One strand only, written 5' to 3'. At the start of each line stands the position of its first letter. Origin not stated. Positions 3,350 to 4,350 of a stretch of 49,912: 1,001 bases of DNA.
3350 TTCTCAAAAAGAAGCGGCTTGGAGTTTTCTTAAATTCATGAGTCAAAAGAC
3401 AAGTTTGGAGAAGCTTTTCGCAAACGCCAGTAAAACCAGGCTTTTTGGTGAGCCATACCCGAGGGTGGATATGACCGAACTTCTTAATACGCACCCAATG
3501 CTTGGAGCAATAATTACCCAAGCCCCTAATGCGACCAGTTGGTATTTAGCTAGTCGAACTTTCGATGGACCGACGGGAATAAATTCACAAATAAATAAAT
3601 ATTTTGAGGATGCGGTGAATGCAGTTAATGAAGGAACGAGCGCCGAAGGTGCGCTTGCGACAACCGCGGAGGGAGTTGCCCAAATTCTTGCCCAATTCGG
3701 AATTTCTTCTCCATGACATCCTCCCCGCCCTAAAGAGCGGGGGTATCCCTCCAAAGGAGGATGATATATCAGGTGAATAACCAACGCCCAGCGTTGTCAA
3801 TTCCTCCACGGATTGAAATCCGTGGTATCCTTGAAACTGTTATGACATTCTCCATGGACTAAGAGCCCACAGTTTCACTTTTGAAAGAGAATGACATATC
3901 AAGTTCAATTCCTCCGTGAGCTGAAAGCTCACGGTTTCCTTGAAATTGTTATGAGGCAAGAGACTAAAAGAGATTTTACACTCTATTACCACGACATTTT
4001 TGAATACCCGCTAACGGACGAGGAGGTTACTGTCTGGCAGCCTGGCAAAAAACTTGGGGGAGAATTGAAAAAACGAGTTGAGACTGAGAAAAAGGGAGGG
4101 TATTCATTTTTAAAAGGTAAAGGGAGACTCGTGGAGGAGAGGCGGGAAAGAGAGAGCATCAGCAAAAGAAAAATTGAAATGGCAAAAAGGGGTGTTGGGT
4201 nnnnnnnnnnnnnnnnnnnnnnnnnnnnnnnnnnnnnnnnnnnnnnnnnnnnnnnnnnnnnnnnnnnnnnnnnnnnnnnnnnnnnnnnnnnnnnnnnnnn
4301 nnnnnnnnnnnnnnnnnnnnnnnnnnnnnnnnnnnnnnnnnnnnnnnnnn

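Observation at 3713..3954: Two tandem covarying hairpin mini-elements at an ancestral ATGA stop/start overlap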

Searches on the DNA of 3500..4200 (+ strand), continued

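Call 42: search_with_rna_model(model_id=R1, sources=[L051, L052, L053, L054, L055, L056, L057, L058, L059, L060, L061, L062, L063, L064, L065, L066, L067, L068, L069, L070, L071, L072, L073, L074, L075, L076, L077, L078, L079, L080, L081, L082, L083, L084, L085, L086, L087, L088, L089, L090, L091, L092, L093, L094, L095, L096, L097, L098, L099, L100, L101, L102, L103, L104, L105, L106, L107, L108, L109, L110, L111, L112, L113, L114, L115, L116, L117, L118, L119, L120, L121, L122, L123, L124, L125, L126, L127, L128, L129, L130], max_evalue=0.0001)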
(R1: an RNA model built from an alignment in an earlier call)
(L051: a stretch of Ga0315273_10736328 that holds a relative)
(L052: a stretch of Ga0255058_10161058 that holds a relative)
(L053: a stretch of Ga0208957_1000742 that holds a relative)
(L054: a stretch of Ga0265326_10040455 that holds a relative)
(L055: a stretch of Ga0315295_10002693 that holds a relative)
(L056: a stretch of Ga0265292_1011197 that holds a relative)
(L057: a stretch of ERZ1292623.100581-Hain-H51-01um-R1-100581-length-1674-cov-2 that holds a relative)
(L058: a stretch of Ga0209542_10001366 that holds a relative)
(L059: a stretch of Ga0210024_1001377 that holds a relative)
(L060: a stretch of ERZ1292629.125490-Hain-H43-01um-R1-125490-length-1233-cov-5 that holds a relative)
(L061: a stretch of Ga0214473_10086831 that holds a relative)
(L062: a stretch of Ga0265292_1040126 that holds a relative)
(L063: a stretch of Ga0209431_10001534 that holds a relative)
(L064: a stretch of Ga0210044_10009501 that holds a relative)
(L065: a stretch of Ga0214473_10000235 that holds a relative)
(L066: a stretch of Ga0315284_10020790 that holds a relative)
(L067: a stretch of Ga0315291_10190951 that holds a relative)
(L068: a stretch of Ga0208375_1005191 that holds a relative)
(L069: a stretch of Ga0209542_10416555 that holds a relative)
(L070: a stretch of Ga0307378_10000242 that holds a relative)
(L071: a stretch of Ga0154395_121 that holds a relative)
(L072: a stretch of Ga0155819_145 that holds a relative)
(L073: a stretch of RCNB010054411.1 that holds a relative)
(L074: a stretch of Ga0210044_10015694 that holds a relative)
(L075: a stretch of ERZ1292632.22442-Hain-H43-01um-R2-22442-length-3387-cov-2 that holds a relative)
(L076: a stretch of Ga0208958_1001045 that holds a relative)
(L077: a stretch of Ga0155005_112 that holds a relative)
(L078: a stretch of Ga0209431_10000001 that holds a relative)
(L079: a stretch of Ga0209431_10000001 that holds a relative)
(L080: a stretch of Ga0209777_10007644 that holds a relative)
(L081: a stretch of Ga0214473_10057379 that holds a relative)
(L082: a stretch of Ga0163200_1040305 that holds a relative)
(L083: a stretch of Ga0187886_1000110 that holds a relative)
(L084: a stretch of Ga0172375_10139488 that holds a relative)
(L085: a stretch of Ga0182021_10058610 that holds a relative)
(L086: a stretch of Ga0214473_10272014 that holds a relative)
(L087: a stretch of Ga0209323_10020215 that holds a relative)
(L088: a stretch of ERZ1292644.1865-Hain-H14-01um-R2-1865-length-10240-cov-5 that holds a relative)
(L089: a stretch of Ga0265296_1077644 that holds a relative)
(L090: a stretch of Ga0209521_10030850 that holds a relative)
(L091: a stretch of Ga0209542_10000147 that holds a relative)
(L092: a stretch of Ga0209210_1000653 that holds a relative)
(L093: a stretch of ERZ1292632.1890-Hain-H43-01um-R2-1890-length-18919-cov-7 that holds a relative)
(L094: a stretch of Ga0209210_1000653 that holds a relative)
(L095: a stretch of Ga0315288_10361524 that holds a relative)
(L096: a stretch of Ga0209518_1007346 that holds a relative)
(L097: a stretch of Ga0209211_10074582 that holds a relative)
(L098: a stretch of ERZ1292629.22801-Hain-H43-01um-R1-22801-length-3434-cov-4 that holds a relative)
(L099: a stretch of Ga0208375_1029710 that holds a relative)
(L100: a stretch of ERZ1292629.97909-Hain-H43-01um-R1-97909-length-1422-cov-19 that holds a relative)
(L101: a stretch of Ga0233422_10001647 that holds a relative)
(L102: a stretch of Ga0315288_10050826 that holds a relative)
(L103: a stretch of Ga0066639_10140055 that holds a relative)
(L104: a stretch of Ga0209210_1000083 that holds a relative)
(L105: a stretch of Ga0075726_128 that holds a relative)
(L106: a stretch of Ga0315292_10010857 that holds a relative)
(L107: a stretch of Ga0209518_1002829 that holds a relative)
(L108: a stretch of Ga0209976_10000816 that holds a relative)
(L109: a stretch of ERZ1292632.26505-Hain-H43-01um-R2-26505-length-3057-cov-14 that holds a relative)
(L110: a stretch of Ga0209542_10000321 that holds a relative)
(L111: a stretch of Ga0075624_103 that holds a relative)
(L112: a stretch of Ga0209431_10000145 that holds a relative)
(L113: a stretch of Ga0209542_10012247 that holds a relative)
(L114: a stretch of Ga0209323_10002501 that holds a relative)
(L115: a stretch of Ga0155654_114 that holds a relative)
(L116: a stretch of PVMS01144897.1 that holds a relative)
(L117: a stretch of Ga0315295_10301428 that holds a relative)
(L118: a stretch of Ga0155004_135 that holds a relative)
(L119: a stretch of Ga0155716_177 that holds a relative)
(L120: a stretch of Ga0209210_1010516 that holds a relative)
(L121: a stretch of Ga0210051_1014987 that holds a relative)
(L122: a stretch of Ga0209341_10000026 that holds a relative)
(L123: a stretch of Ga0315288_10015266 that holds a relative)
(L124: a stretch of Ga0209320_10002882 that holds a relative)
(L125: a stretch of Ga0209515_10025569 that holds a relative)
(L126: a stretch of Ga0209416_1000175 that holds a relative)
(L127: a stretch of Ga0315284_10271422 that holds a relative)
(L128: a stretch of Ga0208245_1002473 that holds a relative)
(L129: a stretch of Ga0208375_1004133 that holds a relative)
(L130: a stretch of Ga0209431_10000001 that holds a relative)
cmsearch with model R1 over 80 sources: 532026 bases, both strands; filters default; matches with E-value up to 0.0001: 89.
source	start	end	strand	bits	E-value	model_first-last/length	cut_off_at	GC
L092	1822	1935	+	132.3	8.1e-27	1-114/114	no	0.44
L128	7933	8046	+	132.3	8.1e-27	1-114/114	no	0.44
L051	922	1035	+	132.2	8.7e-27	1-114/114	no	0.39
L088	4358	4468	+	132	9.8e-27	1-114/114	no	0.41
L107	644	758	+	130.5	2.1e-26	1-114/114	no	0.42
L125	1251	1364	+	129.9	2.8e-26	1-114/114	no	0.48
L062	620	730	-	127.8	8.4e-26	1-114/114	no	0.39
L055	3631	3741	-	125.4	3e-25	1-114/114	no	0.4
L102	1677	1787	-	124.9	3.8e-25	1-114/114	no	0.4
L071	2316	2429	-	124.9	3.9e-25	1-114/114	no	0.43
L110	6298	6411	+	124.9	3.9e-25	1-114/114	no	0.43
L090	3248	3360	-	121.9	1.9e-24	1-114/114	no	0.5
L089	50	164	-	121.7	2.1e-24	1-114/114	no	0.39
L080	11035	11146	-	121.1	2.8e-24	1-114/114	no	0.38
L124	8070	8183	+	120.1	4.8e-24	1-114/114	no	0.42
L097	2265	2379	-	119.9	5.1e-24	1-114/114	no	0.52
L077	3932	4045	+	117.8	1.6e-23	1-114/114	no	0.38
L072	3590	3704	+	117.7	1.6e-23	1-114/114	no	0.42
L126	5216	5327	-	116.7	2.7e-23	1-114/114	no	0.42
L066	5045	5156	-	115.6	4.7e-23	1-114/114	no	0.38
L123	4656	4767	-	115.6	4.7e-23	1-114/114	no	0.38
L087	2144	2255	+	113.7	1.3e-22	1-114/114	no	0.47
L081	3519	3644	+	110.9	5.5e-22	1-114/114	no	0.45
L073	1026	1135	+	109.5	1.2e-21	1-114/114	no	0.41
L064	1399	1512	-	108.8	1.6e-21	1-114/114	no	0.46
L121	5321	5434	+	108.8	1.6e-21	1-114/114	no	0.46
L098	809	921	+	108.8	1.7e-21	1-114/114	no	0.42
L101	612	723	-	107.6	3e-21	1-114/114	no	0.34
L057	855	967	+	106.2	6.3e-21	1-114/114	no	0.45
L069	680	798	-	105.8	7.7e-21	1-114/114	no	0.38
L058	4135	4247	+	105.2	1.1e-20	1-114/114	no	0.47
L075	2237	2349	+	104.3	1.7e-20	1-114/114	no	0.45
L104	9878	10033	-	104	2e-20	1-114/114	no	0.41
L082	667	779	+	103.1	3.2e-20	1-114/114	no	0.36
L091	3287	3399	+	100.6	1.2e-19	1-114/114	no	0.49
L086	1744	1858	-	97.9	4.8e-19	1-114/114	no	0.41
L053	7717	7833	+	96.1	1.2e-18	1-114/114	no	0.46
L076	13771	13887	-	96.1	1.2e-18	1-114/114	no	0.46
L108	9260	9369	+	96.1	1.2e-18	1-114/114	no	0.41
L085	1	108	+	95.9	1.4e-18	3-114/114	5'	0.43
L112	32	145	-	95.1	2.1e-18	1-114/114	no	0.47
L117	630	739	-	94.9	2.2e-18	1-114/114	no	0.45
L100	964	1074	+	94.7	2.5e-18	1-114/114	no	0.43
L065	7126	7239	+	94.4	2.9e-18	1-114/114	no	0.44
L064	10738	10851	-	94.2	3.2e-18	1-114/114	no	0.46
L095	1245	1358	+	93.7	4.3e-18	1-114/114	no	0.44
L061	2744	2860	-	93.4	4.9e-18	1-114/114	no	0.42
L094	7121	7234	+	93.1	5.9e-18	1-114/114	no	0.4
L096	6146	6259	-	93.1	5.9e-18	1-114/114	no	0.4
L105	961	1074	-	93.1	5.9e-18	1-114/114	no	0.4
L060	15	128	+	93.1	5.9e-18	1-114/114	no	0.44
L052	29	142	-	92.6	7.4e-18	1-114/114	no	0.44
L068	2853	2963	-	91.6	1.3e-17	1-114/114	no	0.49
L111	1770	1880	+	91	1.7e-17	1-114/114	no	0.48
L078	4210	4320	+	90.7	2.1e-17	1-114/114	no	0.47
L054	1106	1218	+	90.3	2.5e-17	1-114/114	no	0.4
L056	2833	2946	-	89.9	3e-17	1-114/114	no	0.47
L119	9870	9980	+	89.4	3.9e-17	1-114/114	no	0.46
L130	1774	1888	+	89.3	4.3e-17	1-114/114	no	0.47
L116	2366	2485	-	87.1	1.3e-16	1-114/114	no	0.47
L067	1716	1827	-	86.1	2.2e-16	1-114/114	no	0.47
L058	6371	6484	+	85.9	2.5e-16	1-114/114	no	0.42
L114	7569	7680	-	83.7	7.7e-16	1-114/114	no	0.44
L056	452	572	-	82.3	1.6e-15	1-114/114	no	0.47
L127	1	80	+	82.2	1.7e-15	34-114/114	5'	0.44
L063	5920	6030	+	81.5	2.4e-15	1-114/114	no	0.5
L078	3467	3574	+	81.1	3e-15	1-114/114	no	0.44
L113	3756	3863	-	80.1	5e-15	1-114/114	no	0.48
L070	1540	1658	+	78.5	1.2e-14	1-114/114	no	0.47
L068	1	101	-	76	4.1e-14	1-105/114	3'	0.5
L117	1486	1599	+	75.5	5.6e-14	1-114/114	no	0.4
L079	4144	4287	-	74.7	8.1e-14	1-114/114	no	0.46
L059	4257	4413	+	69.9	1e-12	1-114/114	no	0.45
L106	479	588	+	69.8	1.1e-12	1-114/114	no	0.37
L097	2410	2526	+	67.7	3.1e-12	1-114/114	no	0.42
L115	3892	3957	+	66.7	5.2e-12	1-114/114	no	0.41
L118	8423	8488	+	66.7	5.2e-12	1-114/114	no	0.41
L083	6112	6224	+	63.3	3.2e-11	1-114/114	no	0.46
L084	32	164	+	62.8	4.1e-11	1-114/114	no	0.47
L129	7254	7340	+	62.4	5e-11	1-114/114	no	0.44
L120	1137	1223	+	62.4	5e-11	1-114/114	no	0.44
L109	2966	3057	-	59.4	2.3e-10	21-114/114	5'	0.43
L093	11456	11546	-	55.6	1.7e-09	1-114/114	no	0.44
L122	2059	2140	-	54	4e-09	32-114/114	5'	0.41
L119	5358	5501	-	49.9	3.3e-08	1-114/114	no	0.49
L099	558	644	+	49.5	4.1e-08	1-114/114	no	0.38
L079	1141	1285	-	48.3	7.5e-08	1-114/114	no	0.42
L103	717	803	-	43.4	9.5e-07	1-114/114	no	0.37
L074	7991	8096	-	34.7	8.8e-05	1-114/114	no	0.46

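Call 55: search_with_rna_model(model_id=R1, sources=[L051, L052, L053, L054, L055, L056, L057, L058, L059, L060, L061, L062, L063, L064, L065, L066, L067, L068, L069, L070, L072, L073, L075, L078, L079, L080, L081, L082, L083, L084, L086, L087, L088, L089, L090, L091, L092, L094, L095, L097, L098, L100, L101, L102, L104, L106, L107, L108, L111, L112, L113, L114, L116, L117, L119, L125, L130], max_evalue=1e-10, make_alignment=true)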
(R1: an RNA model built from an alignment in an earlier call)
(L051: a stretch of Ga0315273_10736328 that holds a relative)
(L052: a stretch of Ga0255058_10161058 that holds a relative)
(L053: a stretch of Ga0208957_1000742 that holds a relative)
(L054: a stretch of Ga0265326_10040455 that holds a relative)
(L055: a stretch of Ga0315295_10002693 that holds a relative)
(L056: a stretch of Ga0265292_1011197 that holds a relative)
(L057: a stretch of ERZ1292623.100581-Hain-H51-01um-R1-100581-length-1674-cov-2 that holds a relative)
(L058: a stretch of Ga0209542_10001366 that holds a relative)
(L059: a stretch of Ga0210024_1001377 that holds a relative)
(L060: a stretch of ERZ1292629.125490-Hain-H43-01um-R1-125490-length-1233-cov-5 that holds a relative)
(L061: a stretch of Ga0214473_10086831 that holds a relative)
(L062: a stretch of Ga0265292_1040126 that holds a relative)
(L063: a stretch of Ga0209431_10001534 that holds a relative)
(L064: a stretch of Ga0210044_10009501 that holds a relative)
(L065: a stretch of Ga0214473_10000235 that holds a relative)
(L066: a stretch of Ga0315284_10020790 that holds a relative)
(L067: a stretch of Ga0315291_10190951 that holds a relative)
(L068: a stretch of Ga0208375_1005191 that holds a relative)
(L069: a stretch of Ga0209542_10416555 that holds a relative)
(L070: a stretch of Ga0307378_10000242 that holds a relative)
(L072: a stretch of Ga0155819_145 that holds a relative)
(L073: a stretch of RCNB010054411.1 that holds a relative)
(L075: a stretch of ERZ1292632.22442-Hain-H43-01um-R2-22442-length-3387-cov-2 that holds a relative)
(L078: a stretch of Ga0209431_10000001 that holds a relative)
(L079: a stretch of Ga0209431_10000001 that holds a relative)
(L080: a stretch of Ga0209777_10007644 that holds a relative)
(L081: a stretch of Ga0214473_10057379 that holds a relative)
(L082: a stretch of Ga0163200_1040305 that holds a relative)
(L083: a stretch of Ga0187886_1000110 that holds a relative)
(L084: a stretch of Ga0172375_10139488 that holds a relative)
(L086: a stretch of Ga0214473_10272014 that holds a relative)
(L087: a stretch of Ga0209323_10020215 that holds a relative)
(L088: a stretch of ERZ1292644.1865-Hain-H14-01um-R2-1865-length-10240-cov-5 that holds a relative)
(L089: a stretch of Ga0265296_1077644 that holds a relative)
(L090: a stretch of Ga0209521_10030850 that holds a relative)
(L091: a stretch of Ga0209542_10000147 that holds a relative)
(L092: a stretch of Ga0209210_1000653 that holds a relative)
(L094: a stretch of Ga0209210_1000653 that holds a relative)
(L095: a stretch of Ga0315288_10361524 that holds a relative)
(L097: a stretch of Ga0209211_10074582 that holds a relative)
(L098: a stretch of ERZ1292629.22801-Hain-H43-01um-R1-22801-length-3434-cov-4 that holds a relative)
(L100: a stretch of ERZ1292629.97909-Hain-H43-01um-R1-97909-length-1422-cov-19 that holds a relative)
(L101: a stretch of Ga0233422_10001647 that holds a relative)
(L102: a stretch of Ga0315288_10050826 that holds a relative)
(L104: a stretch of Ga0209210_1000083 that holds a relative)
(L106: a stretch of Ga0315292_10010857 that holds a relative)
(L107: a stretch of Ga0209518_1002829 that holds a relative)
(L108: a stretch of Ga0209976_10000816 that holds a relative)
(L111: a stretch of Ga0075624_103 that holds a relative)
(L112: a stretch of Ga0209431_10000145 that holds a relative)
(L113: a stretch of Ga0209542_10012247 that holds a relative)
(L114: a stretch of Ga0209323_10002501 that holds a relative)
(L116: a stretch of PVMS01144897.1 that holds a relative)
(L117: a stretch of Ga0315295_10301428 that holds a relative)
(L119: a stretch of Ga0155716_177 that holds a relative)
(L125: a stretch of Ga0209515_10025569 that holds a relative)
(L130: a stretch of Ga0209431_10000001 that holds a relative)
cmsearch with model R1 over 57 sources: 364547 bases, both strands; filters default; matches with E-value up to 1e-10: 64.
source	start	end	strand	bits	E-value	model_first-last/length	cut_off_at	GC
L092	1822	1935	+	132.3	5.6e-27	1-114/114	no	0.44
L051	922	1035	+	132.2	5.9e-27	1-114/114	no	0.39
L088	4358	4468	+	132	6.7e-27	1-114/114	no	0.41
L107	644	758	+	130.5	1.4e-26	1-114/114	no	0.42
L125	1251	1364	+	129.9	1.9e-26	1-114/114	no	0.48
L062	620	730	-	127.8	5.7e-26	1-114/114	no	0.39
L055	3631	3741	-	125.4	2.1e-25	1-114/114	no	0.4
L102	1677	1787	-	124.9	2.6e-25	1-114/114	no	0.4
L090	3248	3360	-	121.9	1.3e-24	1-114/114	no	0.5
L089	50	164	-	121.7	1.4e-24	1-114/114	no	0.39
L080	11035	11146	-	121.1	1.9e-24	1-114/114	no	0.38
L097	2265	2379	-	119.9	3.5e-24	1-114/114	no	0.52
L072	3590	3704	+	117.7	1.1e-23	1-114/114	no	0.42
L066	5045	5156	-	115.6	3.2e-23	1-114/114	no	0.38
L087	2144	2255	+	113.7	9.1e-23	1-114/114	no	0.47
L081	3519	3644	+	110.9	3.8e-22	1-114/114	no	0.45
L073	1026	1135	+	109.5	8e-22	1-114/114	no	0.41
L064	1399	1512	-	108.8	1.1e-21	1-114/114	no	0.46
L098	809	921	+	108.8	1.2e-21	1-114/114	no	0.42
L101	612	723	-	107.6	2.1e-21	1-114/114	no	0.34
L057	855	967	+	106.2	4.3e-21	1-114/114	no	0.45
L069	680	798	-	105.8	5.3e-21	1-114/114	no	0.38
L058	4135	4247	+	105.2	7.4e-21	1-114/114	no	0.47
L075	2237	2349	+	104.3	1.2e-20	1-114/114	no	0.45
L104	9878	10033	-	104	1.4e-20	1-114/114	no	0.41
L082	667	779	+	103.1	2.2e-20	1-114/114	no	0.36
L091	3287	3399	+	100.6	8e-20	1-114/114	no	0.49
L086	1744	1858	-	97.9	3.3e-19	1-114/114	no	0.41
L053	7717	7833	+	96.1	8.2e-19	1-114/114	no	0.46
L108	9260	9369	+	96.1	8.4e-19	1-114/114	no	0.41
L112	32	145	-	95.1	1.4e-18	1-114/114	no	0.47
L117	630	739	-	94.9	1.5e-18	1-114/114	no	0.45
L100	964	1074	+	94.7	1.7e-18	1-114/114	no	0.43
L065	7126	7239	+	94.4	2e-18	1-114/114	no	0.44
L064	10738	10851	-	94.2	2.2e-18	1-114/114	no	0.46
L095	1245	1358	+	93.7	3e-18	1-114/114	no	0.44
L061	2744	2860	-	93.4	3.4e-18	1-114/114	no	0.42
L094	7121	7234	+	93.1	4e-18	1-114/114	no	0.4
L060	15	128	+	93.1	4.1e-18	1-114/114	no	0.44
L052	29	142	-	92.6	5e-18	1-114/114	no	0.44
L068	2853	2963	-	91.6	8.6e-18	1-114/114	no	0.49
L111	1770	1880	+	91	1.2e-17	1-114/114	no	0.48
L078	4210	4320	+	90.7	1.4e-17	1-114/114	no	0.47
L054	1106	1218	+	90.3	1.7e-17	1-114/114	no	0.4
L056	2833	2946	-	89.9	2e-17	1-114/114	no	0.47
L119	9870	9980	+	89.4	2.7e-17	1-114/114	no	0.46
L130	1774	1888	+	89.3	2.9e-17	1-114/114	no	0.47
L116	2366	2485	-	87.1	9.2e-17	1-114/114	no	0.47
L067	1716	1827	-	86.1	1.5e-16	1-114/114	no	0.47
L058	6371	6484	+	85.9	1.7e-16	1-114/114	no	0.42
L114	7569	7680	-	83.7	5.3e-16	1-114/114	no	0.44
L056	452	572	-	82.3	1.1e-15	1-114/114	no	0.47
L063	5920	6030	+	81.5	1.7e-15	1-114/114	no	0.5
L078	3467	3574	+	81.1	2e-15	1-114/114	no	0.44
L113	3756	3863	-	80.1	3.4e-15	1-114/114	no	0.48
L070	1540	1658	+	78.5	7.9e-15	1-114/114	no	0.47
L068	1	101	-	76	2.8e-14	1-105/114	3'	0.5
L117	1486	1599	+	75.5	3.8e-14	1-114/114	no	0.4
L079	4144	4287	-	74.7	5.5e-14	1-114/114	no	0.46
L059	4257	4413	+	69.9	7e-13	1-114/114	no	0.45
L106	479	588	+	69.8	7.3e-13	1-114/114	no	0.37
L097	2410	2526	+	67.7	2.2e-12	1-114/114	no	0.42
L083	6112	6224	+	63.3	2.2e-11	1-114/114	no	0.46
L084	32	164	+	62.8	2.8e-11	1-114/114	no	0.47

Alignment A2: 64 matches aligned to the model, 243 columns, each read 5' to 3' on its own strand. Consensus structure (alignment columns), stored with it:
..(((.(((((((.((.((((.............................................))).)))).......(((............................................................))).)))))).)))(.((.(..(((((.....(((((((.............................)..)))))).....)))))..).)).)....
